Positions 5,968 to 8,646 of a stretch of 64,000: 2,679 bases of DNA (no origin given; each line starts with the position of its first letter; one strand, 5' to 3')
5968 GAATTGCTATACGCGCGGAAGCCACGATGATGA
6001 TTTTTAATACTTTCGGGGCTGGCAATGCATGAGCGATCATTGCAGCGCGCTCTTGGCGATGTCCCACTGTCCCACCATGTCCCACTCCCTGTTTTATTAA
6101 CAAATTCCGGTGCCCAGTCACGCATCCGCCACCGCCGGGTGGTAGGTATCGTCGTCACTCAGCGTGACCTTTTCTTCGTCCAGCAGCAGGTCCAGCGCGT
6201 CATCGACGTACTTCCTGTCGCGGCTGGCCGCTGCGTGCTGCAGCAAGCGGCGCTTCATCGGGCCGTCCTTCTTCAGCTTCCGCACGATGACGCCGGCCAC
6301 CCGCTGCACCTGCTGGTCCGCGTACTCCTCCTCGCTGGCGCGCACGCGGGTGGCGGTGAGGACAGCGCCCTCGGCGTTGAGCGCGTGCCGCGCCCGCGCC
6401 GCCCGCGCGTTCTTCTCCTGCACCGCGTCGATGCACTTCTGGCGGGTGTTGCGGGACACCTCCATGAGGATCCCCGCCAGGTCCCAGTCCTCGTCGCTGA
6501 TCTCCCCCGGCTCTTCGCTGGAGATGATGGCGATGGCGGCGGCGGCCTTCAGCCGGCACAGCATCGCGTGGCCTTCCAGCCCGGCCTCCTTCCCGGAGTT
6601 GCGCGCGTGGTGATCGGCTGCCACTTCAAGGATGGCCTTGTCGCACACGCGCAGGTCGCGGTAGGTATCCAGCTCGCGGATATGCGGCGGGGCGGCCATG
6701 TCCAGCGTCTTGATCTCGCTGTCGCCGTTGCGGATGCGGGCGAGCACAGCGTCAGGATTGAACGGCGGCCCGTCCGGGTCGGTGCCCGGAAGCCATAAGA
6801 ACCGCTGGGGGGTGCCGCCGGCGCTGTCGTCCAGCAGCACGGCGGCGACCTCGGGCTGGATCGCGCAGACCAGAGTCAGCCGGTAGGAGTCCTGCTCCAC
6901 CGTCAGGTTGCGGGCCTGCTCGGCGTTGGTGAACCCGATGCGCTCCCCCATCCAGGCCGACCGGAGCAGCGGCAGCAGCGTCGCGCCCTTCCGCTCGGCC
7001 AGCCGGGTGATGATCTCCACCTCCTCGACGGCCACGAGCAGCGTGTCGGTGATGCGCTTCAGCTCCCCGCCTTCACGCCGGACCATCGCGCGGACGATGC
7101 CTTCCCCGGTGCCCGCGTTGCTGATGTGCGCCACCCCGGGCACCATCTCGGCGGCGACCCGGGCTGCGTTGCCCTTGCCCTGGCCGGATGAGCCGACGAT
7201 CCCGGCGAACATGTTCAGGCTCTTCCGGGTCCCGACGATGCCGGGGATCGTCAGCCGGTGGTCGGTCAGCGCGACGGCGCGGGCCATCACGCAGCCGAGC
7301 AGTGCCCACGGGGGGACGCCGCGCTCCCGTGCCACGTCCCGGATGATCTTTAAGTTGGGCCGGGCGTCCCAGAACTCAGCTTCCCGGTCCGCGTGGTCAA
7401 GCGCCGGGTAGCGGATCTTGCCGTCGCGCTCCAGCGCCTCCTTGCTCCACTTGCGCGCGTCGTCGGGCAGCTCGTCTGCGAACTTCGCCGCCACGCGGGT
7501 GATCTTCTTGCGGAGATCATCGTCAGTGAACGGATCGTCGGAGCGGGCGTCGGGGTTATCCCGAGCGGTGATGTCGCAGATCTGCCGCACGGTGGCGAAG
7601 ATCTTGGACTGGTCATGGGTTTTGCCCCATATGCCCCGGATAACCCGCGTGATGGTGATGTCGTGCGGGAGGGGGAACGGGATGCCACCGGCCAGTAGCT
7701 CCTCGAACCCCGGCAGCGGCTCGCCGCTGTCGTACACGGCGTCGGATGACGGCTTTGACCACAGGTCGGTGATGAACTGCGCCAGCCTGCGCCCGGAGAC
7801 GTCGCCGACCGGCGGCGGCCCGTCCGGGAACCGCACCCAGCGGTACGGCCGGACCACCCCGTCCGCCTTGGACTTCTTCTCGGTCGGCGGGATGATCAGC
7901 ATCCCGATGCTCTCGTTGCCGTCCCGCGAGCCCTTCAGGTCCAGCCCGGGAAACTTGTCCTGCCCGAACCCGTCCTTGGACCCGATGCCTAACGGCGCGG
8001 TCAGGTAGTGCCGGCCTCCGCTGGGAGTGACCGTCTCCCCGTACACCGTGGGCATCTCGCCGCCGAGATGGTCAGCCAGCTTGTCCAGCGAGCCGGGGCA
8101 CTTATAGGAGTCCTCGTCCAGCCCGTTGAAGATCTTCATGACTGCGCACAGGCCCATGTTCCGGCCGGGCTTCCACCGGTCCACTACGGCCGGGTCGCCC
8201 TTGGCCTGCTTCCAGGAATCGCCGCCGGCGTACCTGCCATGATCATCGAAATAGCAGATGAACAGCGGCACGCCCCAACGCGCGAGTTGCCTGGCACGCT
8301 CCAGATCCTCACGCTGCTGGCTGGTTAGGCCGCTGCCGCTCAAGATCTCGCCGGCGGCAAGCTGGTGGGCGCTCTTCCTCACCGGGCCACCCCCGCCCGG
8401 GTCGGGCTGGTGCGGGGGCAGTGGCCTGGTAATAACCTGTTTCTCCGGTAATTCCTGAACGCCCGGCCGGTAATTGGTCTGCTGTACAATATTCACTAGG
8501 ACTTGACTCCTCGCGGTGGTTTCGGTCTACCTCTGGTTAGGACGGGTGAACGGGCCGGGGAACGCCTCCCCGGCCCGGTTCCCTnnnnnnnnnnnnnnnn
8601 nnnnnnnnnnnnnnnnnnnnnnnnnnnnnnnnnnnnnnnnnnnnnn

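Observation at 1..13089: tRNA-Asn-flanked island with excision and replication genes but no integrase, transfer or capsid genes: satellite-like element in an actinobacterium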

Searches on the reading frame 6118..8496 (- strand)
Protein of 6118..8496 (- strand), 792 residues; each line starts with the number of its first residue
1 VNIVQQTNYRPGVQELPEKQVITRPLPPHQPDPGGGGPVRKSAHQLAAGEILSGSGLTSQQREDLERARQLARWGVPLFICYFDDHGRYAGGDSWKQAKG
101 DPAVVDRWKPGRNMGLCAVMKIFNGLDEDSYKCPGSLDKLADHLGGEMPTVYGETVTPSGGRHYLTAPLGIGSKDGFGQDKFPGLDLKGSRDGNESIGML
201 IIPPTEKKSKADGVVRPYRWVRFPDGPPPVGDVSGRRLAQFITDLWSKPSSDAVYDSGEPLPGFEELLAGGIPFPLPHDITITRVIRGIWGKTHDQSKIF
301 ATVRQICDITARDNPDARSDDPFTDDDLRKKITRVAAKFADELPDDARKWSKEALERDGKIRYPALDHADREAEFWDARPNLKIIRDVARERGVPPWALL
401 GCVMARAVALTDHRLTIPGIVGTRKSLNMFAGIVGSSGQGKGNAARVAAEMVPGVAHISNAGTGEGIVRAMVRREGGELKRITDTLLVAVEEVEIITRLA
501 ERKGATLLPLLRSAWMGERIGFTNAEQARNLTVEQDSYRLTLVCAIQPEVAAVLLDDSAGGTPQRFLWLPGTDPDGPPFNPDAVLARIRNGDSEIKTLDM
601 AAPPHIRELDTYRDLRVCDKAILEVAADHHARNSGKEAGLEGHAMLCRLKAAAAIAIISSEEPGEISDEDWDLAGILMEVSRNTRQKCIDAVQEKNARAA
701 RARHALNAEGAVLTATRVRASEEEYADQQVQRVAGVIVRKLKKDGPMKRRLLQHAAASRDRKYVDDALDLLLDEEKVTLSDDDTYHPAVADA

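Call 5: search_protein_families(library=pfam, max_evalue=0.01, proteins=[window:6118-8496:-])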
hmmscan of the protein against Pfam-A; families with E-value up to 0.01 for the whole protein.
window:6118-8496:- (792 aa): 1 family
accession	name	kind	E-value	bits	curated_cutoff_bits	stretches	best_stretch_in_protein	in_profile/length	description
PF13148.11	DUF3987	-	5.9e-05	22.9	27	1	486-567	146-228/364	Protein of unknown function (DUF3987)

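Call 20: search_protein_families(library=phrogs, max_evalue=0.01, proteins=[window:6118-8496:-])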
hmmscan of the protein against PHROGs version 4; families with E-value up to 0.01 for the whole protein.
window:6118-8496:- (792 aa): 3 families
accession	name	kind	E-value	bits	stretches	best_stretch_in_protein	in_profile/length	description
phrog_11515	-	DNA, RNA and nucleotide metabolism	4.8e-62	211.1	1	311-770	321-766/787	DNA polymerase/primase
phrog_28894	-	DNA, RNA and nucleotide metabolism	4.2e-51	175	1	364-775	530-967/994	DNA polymerase/primase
phrog_1156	-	DNA, RNA and nucleotide metabolism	3.2e-05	23.7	1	66-334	15-236/855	DNA primase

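Call 28: find_homologous_proteins(query=window:6118-8496:-, max_evalue=1e-10)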
Query window:6118-8496:- (792 aa): 7 proteins with E <= 1e-10 among 8000 candidates.
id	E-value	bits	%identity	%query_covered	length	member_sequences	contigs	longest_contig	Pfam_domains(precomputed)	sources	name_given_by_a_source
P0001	0.0e+0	1719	100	95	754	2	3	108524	-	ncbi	ncbi:MAG: hypothetical protein ACLQDY_02800 [Streptosporangiaceae bacterium]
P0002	4.7e-74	268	40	53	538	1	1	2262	PF13148.12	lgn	-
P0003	1.4e-57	214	30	82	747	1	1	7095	PF09250.17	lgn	-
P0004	6.3e-26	109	37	27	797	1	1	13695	PF19263.6,PF08706.17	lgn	-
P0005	4.3e-24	103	45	22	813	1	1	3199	-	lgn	-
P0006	4.9e-22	96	43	22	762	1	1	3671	PF19263.6,PF08706.17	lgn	-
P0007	8.6e-18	82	37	27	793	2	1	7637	PF19263.6,PF08706.17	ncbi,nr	ncbi:MAG TPA: phage/plasmid primase, P4 family [Flavobacteriales bacterium]|nr:phage/plasmid primase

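Call 30: find_encoding_contigs(protein=P0001, flank=10000, max_places=10)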
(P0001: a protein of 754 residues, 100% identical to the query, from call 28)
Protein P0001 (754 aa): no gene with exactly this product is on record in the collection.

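Call 35: search_solved_structures(query=window:6118-8496:-, max_evalue=1)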
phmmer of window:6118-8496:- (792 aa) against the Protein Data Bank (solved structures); distinct sequences matched with E-value up to 1: 0.

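Call 36: search_protein_families(library=ncbifam, max_evalue=0.01, proteins=[window:6118-8496:-])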
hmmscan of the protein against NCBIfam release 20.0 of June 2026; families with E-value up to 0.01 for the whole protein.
window:6118-8496:- (792 aa): 0 families

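Call 45: search_dna_similar(query=window:6118-8496:-, collection=phages, mode=protein, max_rows=25)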
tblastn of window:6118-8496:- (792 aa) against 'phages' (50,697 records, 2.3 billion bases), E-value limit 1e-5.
Records with a match: 71; places in all: 71; records where one place covers at least 80% of the query: 0.
Best place of each record, by identity: <60% 71.
By first word of the organism name: Mycobacterium 41; Gordonia 26; Tsukamurella 2; Dulem 1; Corynebacterium 1.
By host as written in the record: Gordonia terrae 3612 23; Mycobacterium smegmatis mc2 155 18; Mycobacterium smegmatis mc2155 6; Mycobacterium smegmatis mc#155 4; Mycobacterium smegamtis mc2 155 2; Mycobacterium tuberculosis mc2 7000 2; Tsukamurella paurometabola strain CON55 2; Gordonia phage Hibiscus 1; and 13 more.
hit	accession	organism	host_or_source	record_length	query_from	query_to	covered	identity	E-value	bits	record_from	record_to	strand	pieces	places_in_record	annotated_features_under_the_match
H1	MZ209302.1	Gordonia phage Jojo24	Gordonia terrae 3612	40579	369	764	50%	38.0%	6e-57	218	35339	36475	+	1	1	53: DNA primase/polymerase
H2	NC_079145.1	Gordonia phage Jojo24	Gordonia terrae 3612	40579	369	764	50%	38.0%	6e-57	218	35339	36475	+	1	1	53: DNA primase/polymerase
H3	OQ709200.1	Gordonia phage Tarzan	Gordonia terrae 3612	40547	370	764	50%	37.8%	2e-55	213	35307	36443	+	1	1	54: DNA primase/polymerase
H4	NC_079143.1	Gordonia phage Tarzan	Gordonia terrae 3612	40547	370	764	50%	37.8%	2e-55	213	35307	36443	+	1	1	54: DNA primase/polymerase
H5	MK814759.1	Gordonia phage Reyja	Gordonia terrae 3612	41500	369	764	50%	37.5%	3e-56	216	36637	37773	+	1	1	56: DNA primase/polymerase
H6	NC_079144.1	Gordonia phage Reyja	Gordonia terrae 3612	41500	369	764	50%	37.5%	3e-56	216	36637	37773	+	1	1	56: DNA primase/polymerase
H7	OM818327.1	Gordonia phage Santhid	Gordonia terrae 3612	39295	369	764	50%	37.3%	3e-54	210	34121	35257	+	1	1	51: DNA primase/polymerase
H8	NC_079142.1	Gordonia phage Santhid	Gordonia terrae 3612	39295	369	764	50%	37.3%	3e-54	210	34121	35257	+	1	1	51: DNA primase/polymerase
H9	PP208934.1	Gordonia phage Hibiscus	Gordonia phage Hibiscus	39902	374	764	49%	36.9%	5e-55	212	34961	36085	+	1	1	54: DNA primase/polymerase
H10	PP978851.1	Gordonia phage TinyDot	Gordonia terrae 3612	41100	374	786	52%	34.0%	2e-45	182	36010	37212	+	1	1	57: DNA primase/polymerase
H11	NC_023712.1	Mycobacterium phage Firecracker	Mycobacterium smegmatis mc2 155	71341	372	761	49%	35.4%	1e-49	196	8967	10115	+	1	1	20: DNA polymerase/primase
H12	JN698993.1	Mycobacterium phage Firecracker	Mycobacterium smegmatis mc2 155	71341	372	761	49%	35.4%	1e-49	196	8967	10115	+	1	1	20: primase/polymerase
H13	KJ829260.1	Mycobacterium phage YungJamal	Mycobacterium smegmatis mc2 155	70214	372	761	49%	35.4%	3e-49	194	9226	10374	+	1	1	21: DNA primase/polymerase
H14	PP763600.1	Mycobacterium phage Bora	Mycobacterium smegmatis mc2155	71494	372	761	49%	35.2%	6e-49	193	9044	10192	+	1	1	20: DNA primase/polymerase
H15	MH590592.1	Mycobacterium phage Ryadel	Mycobacterium smegmatis mc2 155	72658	372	761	49%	35.2%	8e-49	193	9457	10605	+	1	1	22: DNA primase/polymerase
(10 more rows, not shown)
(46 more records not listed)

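Call 46: search_dna_similar(query=window:6118-8496:-, collection=plasmids, mode=protein, max_rows=25)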
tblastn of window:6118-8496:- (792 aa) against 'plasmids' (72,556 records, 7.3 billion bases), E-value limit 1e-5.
Records with a match: 2; places in all: 2; records where one place covers at least 80% of the query: 0.
Best place of each record, by identity: <60% 2.
By first word of the organism name: Nonomuraea 1; Tsukamurella 1.
By predicted mobility (MOB-suite, as given by PLSDB): non-mobilizable 2.
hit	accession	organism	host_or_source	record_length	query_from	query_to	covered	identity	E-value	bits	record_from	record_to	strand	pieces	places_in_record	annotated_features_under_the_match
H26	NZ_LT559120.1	Nonomuraea gerenzanensis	-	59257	374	764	49%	30.3%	7e-27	125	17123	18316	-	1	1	hypothetical protein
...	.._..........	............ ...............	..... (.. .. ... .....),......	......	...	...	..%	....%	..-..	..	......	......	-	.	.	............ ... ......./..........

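Call 47: get_annotated_region(hit=H1, flank=6000)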
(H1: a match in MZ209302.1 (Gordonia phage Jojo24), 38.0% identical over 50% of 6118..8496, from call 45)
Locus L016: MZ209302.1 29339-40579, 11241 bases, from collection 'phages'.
description: Gordonia phage Jojo24, complete genome.
organism: Gordonia phage Jojo24 (NCBI taxid 2859476)
taxonomy: Viruses; Duplodnaviria; Heunggongvirae; Uroviricota; Caudoviricetes
host: Gordonia terrae 3612; source: soil; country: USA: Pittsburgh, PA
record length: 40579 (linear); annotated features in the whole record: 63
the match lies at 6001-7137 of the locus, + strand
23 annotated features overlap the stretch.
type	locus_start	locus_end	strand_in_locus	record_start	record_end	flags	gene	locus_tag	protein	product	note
CDS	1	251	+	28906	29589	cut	41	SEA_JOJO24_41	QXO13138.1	hypothetical protein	-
CDS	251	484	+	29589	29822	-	42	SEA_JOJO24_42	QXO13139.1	hypothetical protein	-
CDS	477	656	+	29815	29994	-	43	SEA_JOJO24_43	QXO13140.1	hypothetical protein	-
CDS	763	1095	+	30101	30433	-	44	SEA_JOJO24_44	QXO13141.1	hypothetical protein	-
CDS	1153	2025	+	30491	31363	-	45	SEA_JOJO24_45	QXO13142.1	hypothetical protein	-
CDS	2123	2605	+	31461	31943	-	46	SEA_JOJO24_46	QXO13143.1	hypothetical protein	-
CDS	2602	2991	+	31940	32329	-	47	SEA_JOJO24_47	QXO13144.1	hypothetical protein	-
CDS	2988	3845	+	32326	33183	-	48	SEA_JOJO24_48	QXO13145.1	lysin B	-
CDS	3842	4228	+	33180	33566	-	49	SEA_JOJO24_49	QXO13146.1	hypothetical protein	-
CDS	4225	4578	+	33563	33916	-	50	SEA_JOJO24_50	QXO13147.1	hypothetical protein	-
CDS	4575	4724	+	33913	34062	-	51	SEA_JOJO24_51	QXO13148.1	hypothetical protein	-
CDS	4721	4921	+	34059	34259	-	52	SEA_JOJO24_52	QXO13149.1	helix-turn-helix DNA binding domain protein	-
CDS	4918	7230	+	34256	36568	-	53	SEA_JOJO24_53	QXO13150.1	DNA primase/polymerase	-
CDS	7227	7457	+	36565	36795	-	54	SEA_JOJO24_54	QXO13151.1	hypothetical protein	-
CDS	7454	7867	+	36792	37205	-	55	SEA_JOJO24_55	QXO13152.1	hypothetical protein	-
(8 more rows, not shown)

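Call 48: search_protein_representatives(protein=window:6118-8496:-)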
Query: 792 residues. Proteins with E-value up to 0.001 (for the whole library): 3897; up to 1e-10: 3178; up to 1e-30: 1450. The best 150 are listed.
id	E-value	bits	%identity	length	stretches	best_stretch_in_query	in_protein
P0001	0.0e+00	1718.9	100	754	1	39-792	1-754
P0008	9.4e-81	288.7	44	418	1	372-775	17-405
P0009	3.6e-79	283.5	41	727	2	369-768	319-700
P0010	4.7e-77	276.5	43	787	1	357-777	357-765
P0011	1.0e-76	275.4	36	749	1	54-774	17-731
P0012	2.6e-76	274.0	47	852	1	372-770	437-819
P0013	2.4e-75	270.8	40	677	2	366-703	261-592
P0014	4.0e-75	270.1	38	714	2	338-786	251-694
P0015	1.9e-74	267.8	39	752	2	372-774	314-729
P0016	8.1e-74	265.8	44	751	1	373-774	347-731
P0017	6.1e-73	262.9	40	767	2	345-771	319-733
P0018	1.4e-72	261.7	43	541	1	370-777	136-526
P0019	3.3e-72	260.5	44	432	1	370-774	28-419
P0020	7.0e-72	259.4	43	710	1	366-777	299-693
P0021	7.2e-72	259.3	42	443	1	343-771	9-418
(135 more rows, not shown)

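Call 50: find_related_loci(query=A1, collection=viral_contigs, flank=10000)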
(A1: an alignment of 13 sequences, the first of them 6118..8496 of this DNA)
Query A1 (792 aa) in viral_contigs; peptide patterns used: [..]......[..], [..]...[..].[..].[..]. (x = any residue, [..] = any of these).
116 stretches matched a pattern; 82 encode a relative of the query (tblastn E <= 1e-3); the best 80 are kept; 80 distinct loci.
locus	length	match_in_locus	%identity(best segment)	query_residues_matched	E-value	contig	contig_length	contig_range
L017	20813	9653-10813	35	375-779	4e-66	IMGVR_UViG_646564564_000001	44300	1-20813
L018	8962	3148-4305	40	374-777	2e-65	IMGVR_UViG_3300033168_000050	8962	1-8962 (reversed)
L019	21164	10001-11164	35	374-782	2e-64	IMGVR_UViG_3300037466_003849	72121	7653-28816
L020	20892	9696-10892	36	364-781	2e-62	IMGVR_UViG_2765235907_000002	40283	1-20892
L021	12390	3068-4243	37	369-780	4e-60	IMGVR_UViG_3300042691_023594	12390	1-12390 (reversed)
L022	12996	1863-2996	34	374-774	1e-59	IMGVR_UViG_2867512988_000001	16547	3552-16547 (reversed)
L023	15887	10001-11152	35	366-768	7e-59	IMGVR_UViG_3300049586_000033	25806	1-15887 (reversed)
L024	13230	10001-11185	38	375-783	4e-59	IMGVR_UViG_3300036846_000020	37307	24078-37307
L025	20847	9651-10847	35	364-781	2e-58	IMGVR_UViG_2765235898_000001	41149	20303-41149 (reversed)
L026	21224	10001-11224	35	374-777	7e-58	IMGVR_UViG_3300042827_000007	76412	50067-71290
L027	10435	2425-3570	35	374-781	1e-57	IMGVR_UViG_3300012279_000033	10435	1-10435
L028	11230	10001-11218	35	367-785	1e-56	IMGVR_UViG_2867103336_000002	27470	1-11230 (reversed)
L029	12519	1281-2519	36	350-772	4e-56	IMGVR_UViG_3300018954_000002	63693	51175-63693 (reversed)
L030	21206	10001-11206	34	364-780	5e-57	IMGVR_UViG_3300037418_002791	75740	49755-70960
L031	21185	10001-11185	34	375-779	1e-55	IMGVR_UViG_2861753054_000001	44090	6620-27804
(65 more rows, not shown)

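Call 91: search_solved_structures(query=A1, max_evalue=1)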
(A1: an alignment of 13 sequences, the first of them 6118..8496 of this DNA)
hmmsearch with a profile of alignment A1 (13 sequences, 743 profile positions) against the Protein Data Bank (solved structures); distinct sequences matched with E-value up to 1: 2.
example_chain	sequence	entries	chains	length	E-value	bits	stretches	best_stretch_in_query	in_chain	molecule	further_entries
6c2u_A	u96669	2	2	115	0.024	16.6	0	396-437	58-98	phosphate-loop protein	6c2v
9f27_A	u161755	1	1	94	0.47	12.3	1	665-730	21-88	RPA32 subunit of the hetero-oligomeric complex involved in homologous recombination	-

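Call 92: search_protein_families(library=pfam, alignment_id=A1, max_evalue=0.01)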
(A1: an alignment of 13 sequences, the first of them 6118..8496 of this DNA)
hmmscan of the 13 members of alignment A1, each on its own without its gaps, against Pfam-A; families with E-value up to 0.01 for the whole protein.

A. member 1, window:6118-8496:- (792 aa): 1 family
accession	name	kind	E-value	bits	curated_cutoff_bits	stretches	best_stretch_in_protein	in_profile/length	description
PF13148.11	DUF3987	-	5.9e-05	22.9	27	1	486-567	146-228/364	Protein of unknown function (DUF3987)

B. families by the number of members that match (of 13 scanned): 7 families
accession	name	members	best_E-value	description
PF13148.11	DUF3987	9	2.2e-07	Protein of unknown function (DUF3987)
PF09250.16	Prim-Pol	7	2.3e-36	Bifunctional DNA primase/polymerase, N-terminal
PF09995.15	MPAB_Lcp_cat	1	0.00025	ER-bound oxygenase mpaB/B'/Rubber oxygenase, catalytic domain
PF02463.25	SMC_N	1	0.0024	RecF/RecN/SMC N terminal domain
PF17863.7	AAA_lid_2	1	0.0058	AAA lid domain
PF07131.17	DUF1382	1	0.0078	Protein of unknown function (DUF1382)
PF13555.12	AAA_29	1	0.0079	P-loop containing region of AAA domain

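Call 93: find_homologous_proteins(query=A1, max_evalue=1e-30)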
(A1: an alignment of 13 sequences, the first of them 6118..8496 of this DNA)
Query A1 (13 sequences) (792 aa, profile of the alignment): 7 proteins with E <= 1e-30 among 8000 candidates.
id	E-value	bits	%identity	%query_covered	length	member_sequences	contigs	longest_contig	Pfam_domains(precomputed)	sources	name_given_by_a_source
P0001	1.8e-234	799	100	95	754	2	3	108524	-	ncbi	ncbi:MAG: hypothetical protein ACLQDY_02800 [Streptosporangiaceae bacterium]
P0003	7.0e-231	787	30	82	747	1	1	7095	PF09250.17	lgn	-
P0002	6.2e-184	632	40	53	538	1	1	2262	PF13148.12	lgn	-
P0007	2.0e-54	204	37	27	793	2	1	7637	PF19263.6,PF08706.17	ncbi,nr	ncbi:MAG TPA: phage/plasmid primase, P4 family [Flavobacteriales bacterium]|nr:phage/plasmid primase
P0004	6.3e-45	172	37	27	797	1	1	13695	PF19263.6,PF08706.17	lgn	-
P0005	1.2e-44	171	45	22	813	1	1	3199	-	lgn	-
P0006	2.7e-42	164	43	22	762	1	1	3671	PF19263.6,PF08706.17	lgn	-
